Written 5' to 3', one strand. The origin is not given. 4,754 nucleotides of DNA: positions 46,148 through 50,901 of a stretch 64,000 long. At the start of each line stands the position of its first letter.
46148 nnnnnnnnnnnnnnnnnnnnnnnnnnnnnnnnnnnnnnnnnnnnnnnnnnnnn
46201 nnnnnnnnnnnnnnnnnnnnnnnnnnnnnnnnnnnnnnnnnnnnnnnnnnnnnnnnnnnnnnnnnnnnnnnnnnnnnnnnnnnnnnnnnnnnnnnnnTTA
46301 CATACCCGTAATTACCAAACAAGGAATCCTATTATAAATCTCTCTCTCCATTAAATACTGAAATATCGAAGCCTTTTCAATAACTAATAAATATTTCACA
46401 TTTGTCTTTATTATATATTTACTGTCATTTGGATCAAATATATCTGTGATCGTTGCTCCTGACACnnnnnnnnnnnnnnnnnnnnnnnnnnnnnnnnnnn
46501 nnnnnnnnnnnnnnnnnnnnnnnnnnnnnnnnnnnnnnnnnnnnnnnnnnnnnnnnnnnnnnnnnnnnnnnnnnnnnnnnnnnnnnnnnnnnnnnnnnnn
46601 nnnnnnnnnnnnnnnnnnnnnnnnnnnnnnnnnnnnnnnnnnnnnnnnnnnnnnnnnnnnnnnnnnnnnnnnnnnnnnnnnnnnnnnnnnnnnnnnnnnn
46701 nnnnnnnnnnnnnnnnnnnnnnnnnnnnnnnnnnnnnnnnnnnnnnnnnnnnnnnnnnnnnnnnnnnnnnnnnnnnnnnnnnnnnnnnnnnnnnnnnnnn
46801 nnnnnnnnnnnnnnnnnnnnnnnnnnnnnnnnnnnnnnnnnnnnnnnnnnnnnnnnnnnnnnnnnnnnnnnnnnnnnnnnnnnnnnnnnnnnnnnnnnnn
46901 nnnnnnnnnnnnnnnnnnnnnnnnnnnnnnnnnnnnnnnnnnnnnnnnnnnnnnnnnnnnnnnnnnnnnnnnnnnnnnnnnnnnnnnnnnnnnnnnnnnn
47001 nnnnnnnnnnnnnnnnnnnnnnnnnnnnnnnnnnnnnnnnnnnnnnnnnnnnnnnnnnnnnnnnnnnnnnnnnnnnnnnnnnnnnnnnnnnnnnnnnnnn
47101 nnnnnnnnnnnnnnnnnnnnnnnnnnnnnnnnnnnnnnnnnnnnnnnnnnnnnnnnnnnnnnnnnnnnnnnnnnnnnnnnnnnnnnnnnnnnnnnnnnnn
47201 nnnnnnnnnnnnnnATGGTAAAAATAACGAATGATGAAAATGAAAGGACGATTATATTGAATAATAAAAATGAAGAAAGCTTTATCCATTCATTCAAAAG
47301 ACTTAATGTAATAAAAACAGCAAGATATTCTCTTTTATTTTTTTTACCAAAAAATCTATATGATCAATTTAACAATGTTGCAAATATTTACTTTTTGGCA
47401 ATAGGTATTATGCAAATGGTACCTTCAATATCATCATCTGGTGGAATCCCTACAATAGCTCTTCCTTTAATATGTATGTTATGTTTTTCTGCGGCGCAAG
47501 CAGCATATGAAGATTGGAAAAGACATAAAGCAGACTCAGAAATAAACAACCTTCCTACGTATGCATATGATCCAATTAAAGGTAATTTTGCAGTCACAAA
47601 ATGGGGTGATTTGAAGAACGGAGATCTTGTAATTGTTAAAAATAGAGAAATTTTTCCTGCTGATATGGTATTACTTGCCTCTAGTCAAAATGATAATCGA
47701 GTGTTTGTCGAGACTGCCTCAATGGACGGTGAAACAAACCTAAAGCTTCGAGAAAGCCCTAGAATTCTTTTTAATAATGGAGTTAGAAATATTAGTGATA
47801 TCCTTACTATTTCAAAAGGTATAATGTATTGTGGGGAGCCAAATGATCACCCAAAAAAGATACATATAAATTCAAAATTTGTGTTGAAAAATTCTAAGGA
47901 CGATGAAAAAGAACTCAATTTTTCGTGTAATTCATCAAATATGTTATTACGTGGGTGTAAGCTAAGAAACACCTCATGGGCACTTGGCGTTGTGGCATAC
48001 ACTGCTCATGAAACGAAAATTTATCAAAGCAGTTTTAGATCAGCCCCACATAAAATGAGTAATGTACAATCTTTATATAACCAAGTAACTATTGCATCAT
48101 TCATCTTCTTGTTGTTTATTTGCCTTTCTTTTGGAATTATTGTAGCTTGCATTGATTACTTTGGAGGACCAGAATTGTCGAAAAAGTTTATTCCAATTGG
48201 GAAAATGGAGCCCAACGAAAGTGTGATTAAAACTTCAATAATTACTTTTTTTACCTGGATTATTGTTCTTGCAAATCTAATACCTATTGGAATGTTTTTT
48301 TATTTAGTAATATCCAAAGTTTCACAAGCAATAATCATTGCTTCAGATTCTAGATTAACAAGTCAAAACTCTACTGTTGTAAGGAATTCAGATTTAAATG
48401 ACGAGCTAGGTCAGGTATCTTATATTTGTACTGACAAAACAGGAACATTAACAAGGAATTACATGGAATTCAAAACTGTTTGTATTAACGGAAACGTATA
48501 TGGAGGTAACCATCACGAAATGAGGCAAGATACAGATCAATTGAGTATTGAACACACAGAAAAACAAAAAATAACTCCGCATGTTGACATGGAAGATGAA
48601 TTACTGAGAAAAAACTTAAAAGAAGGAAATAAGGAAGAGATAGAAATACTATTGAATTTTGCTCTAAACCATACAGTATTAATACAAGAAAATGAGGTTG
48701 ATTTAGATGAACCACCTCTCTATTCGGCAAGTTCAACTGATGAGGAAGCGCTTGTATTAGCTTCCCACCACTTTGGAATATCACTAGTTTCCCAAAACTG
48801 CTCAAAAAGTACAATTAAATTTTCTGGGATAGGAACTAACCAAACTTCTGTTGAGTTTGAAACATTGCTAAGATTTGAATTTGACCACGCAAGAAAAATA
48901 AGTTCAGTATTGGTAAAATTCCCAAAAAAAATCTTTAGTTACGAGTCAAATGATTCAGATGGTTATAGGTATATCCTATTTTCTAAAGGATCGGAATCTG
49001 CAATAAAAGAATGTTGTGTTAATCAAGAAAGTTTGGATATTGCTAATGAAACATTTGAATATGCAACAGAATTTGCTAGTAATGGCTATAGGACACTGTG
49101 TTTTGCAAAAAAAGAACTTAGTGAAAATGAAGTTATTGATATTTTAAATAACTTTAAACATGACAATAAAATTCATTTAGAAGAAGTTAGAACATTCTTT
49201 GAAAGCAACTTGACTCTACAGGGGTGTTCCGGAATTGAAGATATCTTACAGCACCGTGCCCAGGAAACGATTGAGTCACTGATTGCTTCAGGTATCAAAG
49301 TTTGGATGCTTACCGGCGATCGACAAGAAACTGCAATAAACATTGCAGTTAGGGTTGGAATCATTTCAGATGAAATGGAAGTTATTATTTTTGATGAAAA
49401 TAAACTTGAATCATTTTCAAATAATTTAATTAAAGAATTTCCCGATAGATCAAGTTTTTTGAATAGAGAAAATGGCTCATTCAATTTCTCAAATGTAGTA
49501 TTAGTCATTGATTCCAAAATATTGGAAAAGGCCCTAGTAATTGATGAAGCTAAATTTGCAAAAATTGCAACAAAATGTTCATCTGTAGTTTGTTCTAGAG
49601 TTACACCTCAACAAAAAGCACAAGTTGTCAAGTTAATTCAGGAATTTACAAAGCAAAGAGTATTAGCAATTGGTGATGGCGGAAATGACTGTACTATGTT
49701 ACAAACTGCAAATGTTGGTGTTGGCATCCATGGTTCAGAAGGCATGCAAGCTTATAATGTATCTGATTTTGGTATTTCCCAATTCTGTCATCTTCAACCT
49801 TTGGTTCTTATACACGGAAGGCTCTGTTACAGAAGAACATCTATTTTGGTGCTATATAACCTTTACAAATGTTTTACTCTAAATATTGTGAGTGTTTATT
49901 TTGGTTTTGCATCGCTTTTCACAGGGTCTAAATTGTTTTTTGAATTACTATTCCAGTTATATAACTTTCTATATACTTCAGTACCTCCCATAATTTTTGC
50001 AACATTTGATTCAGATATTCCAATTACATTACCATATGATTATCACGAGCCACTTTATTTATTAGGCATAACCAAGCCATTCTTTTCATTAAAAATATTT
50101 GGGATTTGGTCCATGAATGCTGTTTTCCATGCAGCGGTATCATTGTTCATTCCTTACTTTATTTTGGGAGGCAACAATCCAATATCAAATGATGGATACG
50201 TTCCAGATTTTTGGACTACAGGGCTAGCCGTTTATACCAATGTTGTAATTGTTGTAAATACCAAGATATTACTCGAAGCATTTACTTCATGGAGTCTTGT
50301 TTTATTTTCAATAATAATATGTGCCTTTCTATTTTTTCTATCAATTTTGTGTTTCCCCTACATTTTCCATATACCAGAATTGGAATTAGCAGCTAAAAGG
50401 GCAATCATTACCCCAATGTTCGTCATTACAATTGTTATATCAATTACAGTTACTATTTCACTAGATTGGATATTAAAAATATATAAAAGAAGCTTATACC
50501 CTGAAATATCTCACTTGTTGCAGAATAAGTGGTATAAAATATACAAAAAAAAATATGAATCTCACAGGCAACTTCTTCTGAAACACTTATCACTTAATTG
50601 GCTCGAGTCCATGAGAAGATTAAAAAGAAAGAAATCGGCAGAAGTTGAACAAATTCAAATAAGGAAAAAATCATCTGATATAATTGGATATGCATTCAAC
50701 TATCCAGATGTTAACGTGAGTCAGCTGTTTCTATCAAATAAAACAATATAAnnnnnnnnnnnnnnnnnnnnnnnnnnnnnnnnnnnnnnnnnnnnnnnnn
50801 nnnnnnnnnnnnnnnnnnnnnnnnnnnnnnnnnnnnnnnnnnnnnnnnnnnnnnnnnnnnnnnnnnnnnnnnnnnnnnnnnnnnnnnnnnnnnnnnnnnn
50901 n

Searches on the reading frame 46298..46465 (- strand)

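Call 48: search_protein_families(library=pfam, proteins=[window:46298-46465:-], max_evalue=0.01)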
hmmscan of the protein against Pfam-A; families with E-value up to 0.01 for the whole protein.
window:46298-46465:- (55 aa): 1 family
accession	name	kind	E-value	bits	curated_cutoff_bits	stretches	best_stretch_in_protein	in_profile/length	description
PF21180.3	TOP6A-Spo11_Toprim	-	1.8e-05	25.3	24.1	1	25-54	1-30/170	Topoisomerase 6 subunit A/Spo11, Toprim domain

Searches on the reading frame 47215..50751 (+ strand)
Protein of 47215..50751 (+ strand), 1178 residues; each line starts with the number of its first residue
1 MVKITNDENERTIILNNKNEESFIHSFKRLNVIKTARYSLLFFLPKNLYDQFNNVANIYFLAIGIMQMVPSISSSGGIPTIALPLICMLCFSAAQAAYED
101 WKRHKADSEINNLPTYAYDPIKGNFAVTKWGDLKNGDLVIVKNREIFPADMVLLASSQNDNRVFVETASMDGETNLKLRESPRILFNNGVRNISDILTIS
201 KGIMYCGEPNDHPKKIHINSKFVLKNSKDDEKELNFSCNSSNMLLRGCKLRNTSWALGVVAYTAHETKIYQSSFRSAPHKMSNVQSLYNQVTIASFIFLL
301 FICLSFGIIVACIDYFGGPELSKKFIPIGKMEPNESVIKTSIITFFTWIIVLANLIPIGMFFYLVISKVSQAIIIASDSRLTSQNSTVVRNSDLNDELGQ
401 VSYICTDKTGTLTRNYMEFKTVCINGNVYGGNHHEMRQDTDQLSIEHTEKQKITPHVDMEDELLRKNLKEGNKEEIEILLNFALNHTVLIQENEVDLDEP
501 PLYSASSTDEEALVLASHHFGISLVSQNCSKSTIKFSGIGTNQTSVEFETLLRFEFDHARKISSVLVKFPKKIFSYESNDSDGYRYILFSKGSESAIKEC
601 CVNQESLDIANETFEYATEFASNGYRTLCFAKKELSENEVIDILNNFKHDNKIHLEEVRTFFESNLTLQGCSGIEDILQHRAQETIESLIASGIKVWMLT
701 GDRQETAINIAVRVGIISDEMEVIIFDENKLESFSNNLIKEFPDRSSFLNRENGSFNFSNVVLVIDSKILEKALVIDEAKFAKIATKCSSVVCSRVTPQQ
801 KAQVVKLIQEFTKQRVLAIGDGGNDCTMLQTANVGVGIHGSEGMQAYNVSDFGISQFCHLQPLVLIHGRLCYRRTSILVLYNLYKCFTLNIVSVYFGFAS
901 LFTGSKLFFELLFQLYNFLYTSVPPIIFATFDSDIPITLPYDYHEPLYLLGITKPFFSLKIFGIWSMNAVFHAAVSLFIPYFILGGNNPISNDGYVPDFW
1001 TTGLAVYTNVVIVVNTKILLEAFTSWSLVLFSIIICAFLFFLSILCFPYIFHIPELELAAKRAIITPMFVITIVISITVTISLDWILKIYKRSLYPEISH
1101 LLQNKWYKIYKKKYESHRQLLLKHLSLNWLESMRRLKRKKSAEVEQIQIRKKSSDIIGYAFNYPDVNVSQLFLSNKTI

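Call 48: search_protein_families(library=pfam, proteins=[window:47215-50751:+], max_evalue=0.01)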
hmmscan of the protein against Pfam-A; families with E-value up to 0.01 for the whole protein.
window:47215-50751:+ (1178 aa): 6 families
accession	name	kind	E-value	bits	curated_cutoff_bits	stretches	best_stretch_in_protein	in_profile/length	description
PF16212.11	PhoLip_ATPase_C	-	3.8e-53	181.3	28.3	1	848-1097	2-251/251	Phospholipid-translocating P-type ATPase C-terminal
PF16209.10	PhoLip_ATPase_N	-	1.3e-17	63.7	29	1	25-81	12-67/67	Phospholipid-translocating ATPase N-terminal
PF00702.32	Hydrolase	-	2.8e-10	41.4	26.4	2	645-724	66-144/191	haloacid dehalogenase-like hydrolase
PF13246.12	Cation_ATPase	-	4.3e-06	27.1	21.7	1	503-601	18-88/91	Cation transport ATPase (P-type)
PF08282.18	Hydrolase_3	-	0.00012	22.3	20.9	1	728-838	112-228/255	haloacid dehalogenase-like hydrolase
PF00122.25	E1-E2_ATPase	-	0.002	18.1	28.1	1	131-309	21-136/181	E1-E2 ATPase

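Call 52: find_homologous_proteins(query=window:47215-50751:+, max_evalue=1e-100)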
Query window:47215-50751:+ (1178 aa): 808 proteins with E <= 1e-100 among 8000 candidates; the best 120 are listed.
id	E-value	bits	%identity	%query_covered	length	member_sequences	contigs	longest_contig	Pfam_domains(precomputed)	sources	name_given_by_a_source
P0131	0.0e+0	2568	96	100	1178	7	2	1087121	PF16212.12,PF00702.33,PF13246.13,PF16209.11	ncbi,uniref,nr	ncbi:phospholipid-translocating P-type ATPase flippase family protein [Cryptosporidium meleagridis]|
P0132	0.0e+0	2466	92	100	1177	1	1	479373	PF16212.12,PF00702.33,PF13246.13,PF16209.11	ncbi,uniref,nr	ncbi:calcium transporting ATpase or aminophospholipid transporter [Cryptosporidium sp. chipmunk geno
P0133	0.0e+0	2393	90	100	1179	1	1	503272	PF16212.12,PF00702.33,PF13246.13,PF16209.11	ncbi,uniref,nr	ncbi:calcium transporting ATPase [Cryptosporidium ubiquitum]|uniref:Phospholipid-transporting ATPase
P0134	0.0e+0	2289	85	100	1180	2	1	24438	PF16212.12,PF00702.33,PF13246.13,PF08282.19,PF16209.11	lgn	-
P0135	0.0e+0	2201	83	100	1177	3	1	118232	PF16212.12,PF00702.33,PF13246.13,PF08282.19,PF16209.11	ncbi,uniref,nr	ncbi:transmembrane domain-containing protein [Cryptosporidium canis]|uniref:Phospholipid-transportin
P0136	0.0e+0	1927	72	99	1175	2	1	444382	PF16212.12,PF00702.33,PF13246.13,PF16209.11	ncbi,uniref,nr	ncbi:hypothetical protein FG379_001262 [Cryptosporidium bovis]|uniref:uncharacterized protein n=1 Ta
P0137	0.0e+0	1918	72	100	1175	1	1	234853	PF16212.12,PF00702.33,PF13246.13,PF08282.19,PF16209.11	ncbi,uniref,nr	ncbi:calcium transporting ATpase or aminophospholipid transporter [Cryptosporidium ryanae]|uniref:ca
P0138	0.0e+0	1646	62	99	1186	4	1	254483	PF16212.12,PF00702.33,PF13246.13,PF16209.11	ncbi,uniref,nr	ncbi:phospholipid-translocating P-type flippase family protein [Cryptosporidium andersoni]|uniref:Ph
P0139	0.0e+0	1332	76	67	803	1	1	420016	PF00702.33,PF13246.13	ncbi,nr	ncbi:phospholipid-translocating P-type ATPase, flippase family protein [Cryptosporidium felis]|nr:ph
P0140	3.8e-190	653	35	92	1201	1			PF16212.12,PF00702.33,PF13246.13,PF16209.11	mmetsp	mmetsp:Transcript_23845/g.54238 ORF Transcript_23845/g.54238 Transcript_23845/m.54238 type:complete 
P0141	1.7e-183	631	34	94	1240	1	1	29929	PF16212.12,PF00702.33,PF13246.13,PF16209.11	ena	-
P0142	2.4e-183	630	34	90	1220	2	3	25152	PF16212.12,PF00702.33,PF13246.13,PF16209.11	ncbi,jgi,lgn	jgi:phospholipid-transporting ATPase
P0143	3.6e-183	629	34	91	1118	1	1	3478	PF16212.12,PF00702.33,PF13246.13,PF16209.11,PF00122.26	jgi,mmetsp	mmetsp:Transcript_91190/g.162391 ORF Transcript_91190/g.162391 Transcript_91190/m.162391 type:comple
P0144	5.1e-183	629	35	91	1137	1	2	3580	PF16212.12,PF00702.33,PF13246.13,PF16209.11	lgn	-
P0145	2.3e-181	624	35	90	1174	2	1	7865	PF16212.12,PF00702.33,PF13246.13,PF16209.11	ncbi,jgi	jgi:phospholipid-transporting ATPase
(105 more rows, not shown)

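Call 53: find_encoding_contigs(protein=P0133, flank=10000, max_places=1)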
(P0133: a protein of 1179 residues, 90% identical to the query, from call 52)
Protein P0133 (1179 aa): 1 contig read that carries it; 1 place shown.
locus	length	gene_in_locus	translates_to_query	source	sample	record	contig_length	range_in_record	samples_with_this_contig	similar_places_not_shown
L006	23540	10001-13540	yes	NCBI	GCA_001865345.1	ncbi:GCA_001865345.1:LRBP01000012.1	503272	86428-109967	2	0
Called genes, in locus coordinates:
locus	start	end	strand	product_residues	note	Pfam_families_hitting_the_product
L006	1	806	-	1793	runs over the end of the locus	-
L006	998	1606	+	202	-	-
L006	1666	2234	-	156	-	PF00179:UQ_con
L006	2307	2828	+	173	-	PF04573:SPC22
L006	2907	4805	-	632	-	PF00226:DnaJ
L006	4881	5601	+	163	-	PF04051:TRAPP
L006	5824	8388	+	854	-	-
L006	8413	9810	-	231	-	PF21180:TOP6A-Spo11_Toprim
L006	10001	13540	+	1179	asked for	PF16209:PhoLip_ATPase_N, PF00702:Hydrolase (faint), PF13246:Cation_ATPase, PF16212:PhoLip_ATPase_C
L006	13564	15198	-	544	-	PF07534:TLD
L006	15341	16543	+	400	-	-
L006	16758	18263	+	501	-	PF03121:Herpes_UL52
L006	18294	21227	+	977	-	-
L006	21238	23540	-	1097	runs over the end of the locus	PF04858:TH1 (weak)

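Call 54: find_encoding_contigs(protein=P0135, flank=10000, max_places=1)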
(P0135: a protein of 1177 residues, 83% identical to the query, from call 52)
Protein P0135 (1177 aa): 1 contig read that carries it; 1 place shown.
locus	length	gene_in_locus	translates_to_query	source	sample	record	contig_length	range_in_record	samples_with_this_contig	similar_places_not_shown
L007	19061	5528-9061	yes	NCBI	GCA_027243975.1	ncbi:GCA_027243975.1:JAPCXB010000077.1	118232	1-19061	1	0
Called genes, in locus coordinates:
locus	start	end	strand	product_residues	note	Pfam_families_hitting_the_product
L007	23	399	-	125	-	PF00226:DnaJ (weak)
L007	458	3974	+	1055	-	PF04051:TRAPP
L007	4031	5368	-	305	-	PF04406:TP6A_N, PF21180:TOP6A-Spo11_Toprim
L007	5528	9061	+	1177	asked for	PF16209:PhoLip_ATPase_N, PF00702:Hydrolase (faint), PF13246:Cation_ATPase, PF08282:Hydrolase_3 (faint), PF16212:PhoLip_ATPase_C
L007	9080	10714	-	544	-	PF07534:TLD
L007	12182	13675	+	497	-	PF03121:Herpes_UL52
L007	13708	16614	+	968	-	PF20644:Rrn7_cyclin_N (faint)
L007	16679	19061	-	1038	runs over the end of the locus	PF04858:TH1 (weak)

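Call 55: find_encoding_contigs(protein=P0136, flank=10000, max_places=1)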
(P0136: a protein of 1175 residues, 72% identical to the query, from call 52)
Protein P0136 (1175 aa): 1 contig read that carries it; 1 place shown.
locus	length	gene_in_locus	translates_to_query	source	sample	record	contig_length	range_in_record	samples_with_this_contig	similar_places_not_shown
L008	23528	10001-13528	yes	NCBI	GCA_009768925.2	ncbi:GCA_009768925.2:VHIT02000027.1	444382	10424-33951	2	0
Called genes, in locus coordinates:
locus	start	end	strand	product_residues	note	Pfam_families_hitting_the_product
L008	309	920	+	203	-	-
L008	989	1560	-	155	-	PF00179:UQ_con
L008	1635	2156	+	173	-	PF04573:SPC22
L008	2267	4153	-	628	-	PF00226:DnaJ, PF00085:Thioredoxin (weak)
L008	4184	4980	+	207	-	PF04051:TRAPP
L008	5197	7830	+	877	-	-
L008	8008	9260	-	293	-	PF04406:TP6A_N, PF21180:TOP6A-Spo11_Toprim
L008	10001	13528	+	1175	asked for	PF16209:PhoLip_ATPase_N, PF00702:Hydrolase (faint), PF13246:Cation_ATPase, PF16212:PhoLip_ATPase_C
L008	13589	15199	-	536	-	PF07534:TLD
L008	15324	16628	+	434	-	-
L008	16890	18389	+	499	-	PF03121:Herpes_UL52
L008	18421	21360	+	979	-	PF20644:Rrn7_cyclin_N (faint)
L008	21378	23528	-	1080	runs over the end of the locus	PF04858:TH1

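Call 56: find_encoding_contigs(protein=P0138, flank=10000, max_places=1)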
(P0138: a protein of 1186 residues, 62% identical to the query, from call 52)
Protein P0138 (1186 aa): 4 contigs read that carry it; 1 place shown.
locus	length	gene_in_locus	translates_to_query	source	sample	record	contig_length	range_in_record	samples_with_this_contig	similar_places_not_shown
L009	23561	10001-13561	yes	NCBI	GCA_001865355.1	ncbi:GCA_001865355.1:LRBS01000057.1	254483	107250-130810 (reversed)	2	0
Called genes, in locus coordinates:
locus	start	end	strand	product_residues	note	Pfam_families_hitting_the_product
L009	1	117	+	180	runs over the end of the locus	PF04573:SPC22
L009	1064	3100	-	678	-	PF00226:DnaJ, PF00085:Thioredoxin (weak)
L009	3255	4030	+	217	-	PF04051:TRAPP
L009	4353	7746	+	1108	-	-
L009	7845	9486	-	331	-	PF04406:TP6A_N, PF21180:TOP6A-Spo11_Toprim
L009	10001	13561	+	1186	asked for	PF16209:PhoLip_ATPase_N, PF00702:Hydrolase (faint), PF13246:Cation_ATPase, PF16212:PhoLip_ATPase_C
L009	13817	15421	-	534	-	PF07534:TLD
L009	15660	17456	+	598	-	-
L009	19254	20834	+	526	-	PF03121:Herpes_UL52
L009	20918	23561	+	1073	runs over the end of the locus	PF08271:Zn_Ribbon_TF (weak), PF20644:Rrn7_cyclin_N (weak)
